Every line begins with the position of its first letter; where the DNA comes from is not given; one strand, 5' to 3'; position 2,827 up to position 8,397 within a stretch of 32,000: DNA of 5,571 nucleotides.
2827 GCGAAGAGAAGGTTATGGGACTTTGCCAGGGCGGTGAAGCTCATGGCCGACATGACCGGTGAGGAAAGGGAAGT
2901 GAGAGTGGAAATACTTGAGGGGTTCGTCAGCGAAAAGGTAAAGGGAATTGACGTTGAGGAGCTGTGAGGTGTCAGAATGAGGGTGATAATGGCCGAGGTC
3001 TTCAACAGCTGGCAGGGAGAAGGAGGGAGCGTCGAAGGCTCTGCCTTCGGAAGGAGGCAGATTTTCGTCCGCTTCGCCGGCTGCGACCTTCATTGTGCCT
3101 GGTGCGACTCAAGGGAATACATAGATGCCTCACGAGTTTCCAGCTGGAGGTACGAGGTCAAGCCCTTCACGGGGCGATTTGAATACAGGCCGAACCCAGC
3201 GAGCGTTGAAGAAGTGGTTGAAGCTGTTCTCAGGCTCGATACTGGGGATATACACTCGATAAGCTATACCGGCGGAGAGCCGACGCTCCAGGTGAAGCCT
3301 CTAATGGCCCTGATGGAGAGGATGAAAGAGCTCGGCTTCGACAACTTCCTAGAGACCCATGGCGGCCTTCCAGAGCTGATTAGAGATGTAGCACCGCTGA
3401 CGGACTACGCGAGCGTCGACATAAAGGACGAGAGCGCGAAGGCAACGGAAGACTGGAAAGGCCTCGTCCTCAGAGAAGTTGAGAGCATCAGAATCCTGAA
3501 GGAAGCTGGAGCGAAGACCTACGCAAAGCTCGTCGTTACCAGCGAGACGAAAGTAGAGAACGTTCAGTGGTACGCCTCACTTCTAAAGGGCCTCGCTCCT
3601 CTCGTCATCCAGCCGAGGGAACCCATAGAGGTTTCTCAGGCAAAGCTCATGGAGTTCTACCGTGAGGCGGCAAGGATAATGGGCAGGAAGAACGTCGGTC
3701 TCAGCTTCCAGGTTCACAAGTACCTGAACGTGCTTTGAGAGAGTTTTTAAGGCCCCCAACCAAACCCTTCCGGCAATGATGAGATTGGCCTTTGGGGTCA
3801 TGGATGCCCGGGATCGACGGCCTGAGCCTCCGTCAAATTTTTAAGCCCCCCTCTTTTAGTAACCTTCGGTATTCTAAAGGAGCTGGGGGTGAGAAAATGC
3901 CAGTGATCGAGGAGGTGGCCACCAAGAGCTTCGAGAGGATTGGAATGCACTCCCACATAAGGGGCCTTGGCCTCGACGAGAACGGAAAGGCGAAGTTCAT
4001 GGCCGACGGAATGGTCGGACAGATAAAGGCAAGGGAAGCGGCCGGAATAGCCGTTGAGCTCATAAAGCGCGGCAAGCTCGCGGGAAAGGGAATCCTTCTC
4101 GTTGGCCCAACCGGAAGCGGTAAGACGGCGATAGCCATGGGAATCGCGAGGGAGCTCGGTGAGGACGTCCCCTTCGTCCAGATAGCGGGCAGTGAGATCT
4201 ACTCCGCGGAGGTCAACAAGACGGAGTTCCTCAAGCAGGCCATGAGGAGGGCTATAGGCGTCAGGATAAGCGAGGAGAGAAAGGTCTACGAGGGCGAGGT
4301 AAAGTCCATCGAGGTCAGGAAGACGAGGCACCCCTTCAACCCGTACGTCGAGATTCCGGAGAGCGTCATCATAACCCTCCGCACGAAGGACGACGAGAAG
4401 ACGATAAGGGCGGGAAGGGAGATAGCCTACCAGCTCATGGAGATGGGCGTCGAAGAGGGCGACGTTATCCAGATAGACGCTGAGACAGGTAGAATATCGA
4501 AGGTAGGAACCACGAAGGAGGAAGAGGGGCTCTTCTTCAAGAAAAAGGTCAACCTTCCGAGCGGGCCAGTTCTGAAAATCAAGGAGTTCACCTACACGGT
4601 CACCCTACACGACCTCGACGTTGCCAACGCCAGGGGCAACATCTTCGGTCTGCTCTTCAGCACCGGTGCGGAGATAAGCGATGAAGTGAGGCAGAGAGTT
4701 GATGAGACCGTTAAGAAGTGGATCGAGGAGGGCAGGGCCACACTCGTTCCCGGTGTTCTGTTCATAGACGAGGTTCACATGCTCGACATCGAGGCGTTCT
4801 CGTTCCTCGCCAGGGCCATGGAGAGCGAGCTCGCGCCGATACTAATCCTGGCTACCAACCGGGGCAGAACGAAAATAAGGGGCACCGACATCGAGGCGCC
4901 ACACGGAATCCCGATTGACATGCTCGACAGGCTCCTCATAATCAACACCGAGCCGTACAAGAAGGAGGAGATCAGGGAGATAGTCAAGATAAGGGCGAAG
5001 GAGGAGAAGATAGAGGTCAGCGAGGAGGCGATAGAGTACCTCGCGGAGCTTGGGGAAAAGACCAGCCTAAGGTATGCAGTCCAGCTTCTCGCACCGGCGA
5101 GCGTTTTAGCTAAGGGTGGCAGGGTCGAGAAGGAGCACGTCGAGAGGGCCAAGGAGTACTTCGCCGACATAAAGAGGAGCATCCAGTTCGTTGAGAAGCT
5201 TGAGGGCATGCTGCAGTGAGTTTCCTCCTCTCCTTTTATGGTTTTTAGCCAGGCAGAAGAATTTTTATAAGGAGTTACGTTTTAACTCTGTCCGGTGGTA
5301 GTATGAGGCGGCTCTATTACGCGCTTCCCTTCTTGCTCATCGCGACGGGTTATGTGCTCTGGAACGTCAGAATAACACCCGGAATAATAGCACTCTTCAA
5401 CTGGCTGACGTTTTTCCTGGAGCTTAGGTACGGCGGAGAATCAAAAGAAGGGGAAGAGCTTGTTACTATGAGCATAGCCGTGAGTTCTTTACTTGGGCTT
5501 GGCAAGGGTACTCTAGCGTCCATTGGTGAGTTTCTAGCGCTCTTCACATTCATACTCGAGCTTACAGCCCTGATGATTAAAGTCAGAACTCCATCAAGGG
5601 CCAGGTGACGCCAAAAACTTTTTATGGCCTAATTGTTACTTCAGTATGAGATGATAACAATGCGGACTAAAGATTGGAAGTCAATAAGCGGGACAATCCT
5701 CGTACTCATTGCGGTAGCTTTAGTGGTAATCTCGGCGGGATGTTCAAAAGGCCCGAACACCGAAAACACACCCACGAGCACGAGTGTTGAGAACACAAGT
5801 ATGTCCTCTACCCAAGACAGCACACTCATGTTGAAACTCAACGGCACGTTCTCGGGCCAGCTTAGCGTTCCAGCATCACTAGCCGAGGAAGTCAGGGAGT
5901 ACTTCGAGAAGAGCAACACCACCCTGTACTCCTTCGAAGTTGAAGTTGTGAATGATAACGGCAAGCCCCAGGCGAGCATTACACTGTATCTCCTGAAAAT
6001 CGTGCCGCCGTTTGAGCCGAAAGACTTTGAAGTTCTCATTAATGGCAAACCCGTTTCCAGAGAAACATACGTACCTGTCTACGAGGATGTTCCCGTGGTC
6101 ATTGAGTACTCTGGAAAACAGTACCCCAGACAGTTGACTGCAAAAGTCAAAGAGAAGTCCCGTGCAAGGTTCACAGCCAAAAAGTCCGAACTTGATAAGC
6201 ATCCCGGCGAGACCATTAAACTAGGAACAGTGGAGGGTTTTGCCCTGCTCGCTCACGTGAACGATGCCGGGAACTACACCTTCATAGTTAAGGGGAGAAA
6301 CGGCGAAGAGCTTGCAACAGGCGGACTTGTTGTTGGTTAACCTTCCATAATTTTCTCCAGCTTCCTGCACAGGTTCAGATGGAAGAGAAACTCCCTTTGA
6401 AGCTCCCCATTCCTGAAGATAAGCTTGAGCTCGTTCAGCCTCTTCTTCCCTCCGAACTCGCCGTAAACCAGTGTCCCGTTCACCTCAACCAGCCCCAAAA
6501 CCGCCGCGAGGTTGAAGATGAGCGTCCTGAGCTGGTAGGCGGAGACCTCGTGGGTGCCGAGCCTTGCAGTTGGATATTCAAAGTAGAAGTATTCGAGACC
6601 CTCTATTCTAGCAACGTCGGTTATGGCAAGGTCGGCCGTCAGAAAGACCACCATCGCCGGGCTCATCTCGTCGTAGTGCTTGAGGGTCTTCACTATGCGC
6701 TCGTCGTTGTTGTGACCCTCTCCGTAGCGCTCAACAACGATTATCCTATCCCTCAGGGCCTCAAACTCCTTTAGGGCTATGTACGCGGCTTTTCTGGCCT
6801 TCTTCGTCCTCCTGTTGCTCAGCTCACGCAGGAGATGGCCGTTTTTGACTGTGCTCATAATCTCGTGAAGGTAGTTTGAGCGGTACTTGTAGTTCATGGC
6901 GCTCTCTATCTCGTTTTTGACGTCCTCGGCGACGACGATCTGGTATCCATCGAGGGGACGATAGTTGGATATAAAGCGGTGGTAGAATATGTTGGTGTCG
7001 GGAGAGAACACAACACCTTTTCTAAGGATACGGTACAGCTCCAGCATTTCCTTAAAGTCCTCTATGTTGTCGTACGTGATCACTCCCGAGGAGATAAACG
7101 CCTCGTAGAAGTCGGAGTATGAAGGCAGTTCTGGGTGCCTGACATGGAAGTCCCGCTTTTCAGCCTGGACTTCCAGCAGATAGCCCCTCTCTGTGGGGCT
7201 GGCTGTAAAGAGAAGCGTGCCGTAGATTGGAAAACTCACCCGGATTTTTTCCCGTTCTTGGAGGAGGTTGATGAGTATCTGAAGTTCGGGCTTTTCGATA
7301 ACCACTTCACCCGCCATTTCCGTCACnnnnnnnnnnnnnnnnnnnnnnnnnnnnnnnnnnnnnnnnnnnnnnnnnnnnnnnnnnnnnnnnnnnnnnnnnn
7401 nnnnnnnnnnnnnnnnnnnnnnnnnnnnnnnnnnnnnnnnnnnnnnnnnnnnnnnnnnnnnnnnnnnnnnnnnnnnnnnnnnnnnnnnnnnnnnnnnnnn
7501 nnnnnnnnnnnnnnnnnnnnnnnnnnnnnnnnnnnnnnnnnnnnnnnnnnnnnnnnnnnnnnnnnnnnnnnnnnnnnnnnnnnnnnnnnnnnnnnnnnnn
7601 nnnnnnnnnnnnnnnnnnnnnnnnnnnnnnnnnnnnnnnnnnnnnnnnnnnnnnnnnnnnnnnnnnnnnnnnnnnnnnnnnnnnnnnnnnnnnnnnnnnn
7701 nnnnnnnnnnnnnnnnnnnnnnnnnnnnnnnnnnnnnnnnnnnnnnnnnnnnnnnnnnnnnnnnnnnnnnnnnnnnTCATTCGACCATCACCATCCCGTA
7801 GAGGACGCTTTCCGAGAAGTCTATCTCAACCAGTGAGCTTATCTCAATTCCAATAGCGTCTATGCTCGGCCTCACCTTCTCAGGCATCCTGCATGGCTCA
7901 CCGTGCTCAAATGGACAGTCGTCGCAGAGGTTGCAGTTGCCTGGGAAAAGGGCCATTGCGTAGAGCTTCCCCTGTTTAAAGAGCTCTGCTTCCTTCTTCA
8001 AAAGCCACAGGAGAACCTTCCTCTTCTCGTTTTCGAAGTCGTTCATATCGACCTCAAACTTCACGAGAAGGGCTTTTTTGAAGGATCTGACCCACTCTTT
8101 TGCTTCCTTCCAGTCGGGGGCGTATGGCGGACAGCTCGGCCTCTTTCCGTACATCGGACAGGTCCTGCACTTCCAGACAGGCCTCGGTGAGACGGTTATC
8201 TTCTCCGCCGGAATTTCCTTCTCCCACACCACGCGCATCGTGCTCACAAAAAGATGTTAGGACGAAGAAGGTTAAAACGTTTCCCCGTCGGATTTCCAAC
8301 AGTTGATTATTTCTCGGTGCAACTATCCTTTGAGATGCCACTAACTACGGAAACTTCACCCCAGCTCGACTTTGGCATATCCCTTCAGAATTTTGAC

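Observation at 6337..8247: Orphan three-gene operon: DUF2284-like Cys-rich protein, minimal CARF-like protein and large PIN-domain protein, with no CRISPR-Cas context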

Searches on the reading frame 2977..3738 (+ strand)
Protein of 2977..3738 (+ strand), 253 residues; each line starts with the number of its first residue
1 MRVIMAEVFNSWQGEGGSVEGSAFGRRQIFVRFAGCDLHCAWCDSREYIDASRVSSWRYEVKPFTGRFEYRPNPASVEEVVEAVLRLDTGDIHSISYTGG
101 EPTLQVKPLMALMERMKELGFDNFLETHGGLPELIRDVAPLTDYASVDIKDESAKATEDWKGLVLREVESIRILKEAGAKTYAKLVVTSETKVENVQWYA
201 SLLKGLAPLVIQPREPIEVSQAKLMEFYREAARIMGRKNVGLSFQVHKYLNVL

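Call 49: search_protein_families(library=pfam, proteins=[window:2977-3738:+], max_evalue=0.001)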
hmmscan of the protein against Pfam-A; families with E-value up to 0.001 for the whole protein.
window:2977-3738:+ (253 aa): 2 families
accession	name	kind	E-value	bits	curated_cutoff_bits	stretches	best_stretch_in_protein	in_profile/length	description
PF04055.27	Radical_SAM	-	1.8e-13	51.5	29.5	1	33-183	4-146/166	Radical SAM superfamily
PF13353.11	Fer4_12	-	4.1e-06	27.6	22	1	29-144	8-108/137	4Fe-4S single cluster domain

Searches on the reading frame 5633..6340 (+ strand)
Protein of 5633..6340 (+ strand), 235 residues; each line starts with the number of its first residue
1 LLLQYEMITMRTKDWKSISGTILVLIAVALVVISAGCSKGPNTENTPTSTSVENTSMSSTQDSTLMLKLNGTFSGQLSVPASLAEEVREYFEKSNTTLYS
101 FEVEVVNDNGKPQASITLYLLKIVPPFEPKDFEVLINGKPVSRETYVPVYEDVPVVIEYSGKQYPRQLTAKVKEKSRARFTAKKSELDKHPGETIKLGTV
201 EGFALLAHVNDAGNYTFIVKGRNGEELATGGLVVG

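Call 65: search_protein_families(library=pfam, proteins=[window:5633-6340:+], max_evalue=0.01)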
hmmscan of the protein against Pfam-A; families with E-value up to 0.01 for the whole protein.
window:5633-6340:+ (235 aa): 0 families

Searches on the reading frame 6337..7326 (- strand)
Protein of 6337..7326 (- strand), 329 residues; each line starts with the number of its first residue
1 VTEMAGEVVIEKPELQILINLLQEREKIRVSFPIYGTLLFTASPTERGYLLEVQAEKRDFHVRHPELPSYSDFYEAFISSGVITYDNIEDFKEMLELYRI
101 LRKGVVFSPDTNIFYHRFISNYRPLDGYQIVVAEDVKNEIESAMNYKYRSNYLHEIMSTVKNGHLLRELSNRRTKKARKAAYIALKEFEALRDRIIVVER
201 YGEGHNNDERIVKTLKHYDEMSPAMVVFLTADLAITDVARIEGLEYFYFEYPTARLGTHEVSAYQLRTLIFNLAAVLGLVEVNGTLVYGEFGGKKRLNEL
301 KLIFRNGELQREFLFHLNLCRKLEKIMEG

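Call 3: search_protein_families(library=pfam, proteins=[window:6337-7326:-], max_evalue=1)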
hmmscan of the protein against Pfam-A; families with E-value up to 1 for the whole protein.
window:6337-7326:- (329 aa): 1 family
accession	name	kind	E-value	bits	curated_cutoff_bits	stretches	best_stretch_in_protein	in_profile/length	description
PF13638.12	PIN_4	-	3.1e-05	24.7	21.9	1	110-245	4-127/132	PIN domain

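Call 4: search_protein_families(library=ncbifam, proteins=[window:6337-7326:-], max_evalue=1)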
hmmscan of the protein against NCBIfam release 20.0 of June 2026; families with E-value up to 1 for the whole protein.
window:6337-7326:- (329 aa): 0 families

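Call 5: search_protein_families(library=padloc, proteins=[window:6337-7326:-], max_evalue=1)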
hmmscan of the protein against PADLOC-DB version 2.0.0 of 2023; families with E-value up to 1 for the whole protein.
window:6337-7326:- (329 aa): 2 families
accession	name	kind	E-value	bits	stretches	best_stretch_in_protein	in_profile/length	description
PDLC01973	CARF_m1--CARF_PIN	-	5.5e-18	63.2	1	66-313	223-461/465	-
PDLC01068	CARF_PIN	-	9.4e-08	29.7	1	53-294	164-345/373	CARF+PIN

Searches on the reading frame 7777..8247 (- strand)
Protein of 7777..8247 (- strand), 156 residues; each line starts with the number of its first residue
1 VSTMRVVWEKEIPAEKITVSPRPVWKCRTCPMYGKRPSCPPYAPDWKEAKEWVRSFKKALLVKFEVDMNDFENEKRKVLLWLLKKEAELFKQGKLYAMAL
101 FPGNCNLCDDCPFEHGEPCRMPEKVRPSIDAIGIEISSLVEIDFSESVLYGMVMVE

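Call 3: search_protein_families(library=pfam, proteins=[window:7777-8247:-], max_evalue=1)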
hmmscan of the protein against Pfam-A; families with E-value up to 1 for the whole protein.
window:7777-8247:- (156 aa): 1 family
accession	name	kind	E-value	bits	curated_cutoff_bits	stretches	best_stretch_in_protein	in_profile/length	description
PF10050.14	DUF2284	-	2.9e-34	118.6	25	1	11-141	2-139/161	Predicted metal-binding protein (DUF2284)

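Call 4: search_protein_families(library=ncbifam, proteins=[window:7777-8247:-], max_evalue=1)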
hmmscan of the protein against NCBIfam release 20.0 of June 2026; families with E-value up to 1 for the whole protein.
window:7777-8247:- (156 aa): 3 families
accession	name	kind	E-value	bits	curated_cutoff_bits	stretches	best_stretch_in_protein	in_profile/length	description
NF041536.1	ArsM_DUF2284_UU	exception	4.7e-09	35.1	575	1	10-136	297-429/459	arsenite methyltransferase/DUF2284 domain selenoprotein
NF045648.2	2X_seleno_MbdU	exception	1.2e-06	27.7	600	1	10-65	311-367/468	metal-binding double selenoprotein MbdU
TIGR02219.1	phage_NlpC_fam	hypoth_equivalog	0.0095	16.4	81.9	1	24-86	33-90/134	putative phage cell wall peptidase, NlpC/P60 family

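Call 5: search_protein_families(library=padloc, proteins=[window:7777-8247:-], max_evalue=1)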
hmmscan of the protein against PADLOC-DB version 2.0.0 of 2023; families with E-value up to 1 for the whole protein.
window:7777-8247:- (156 aa): 0 families
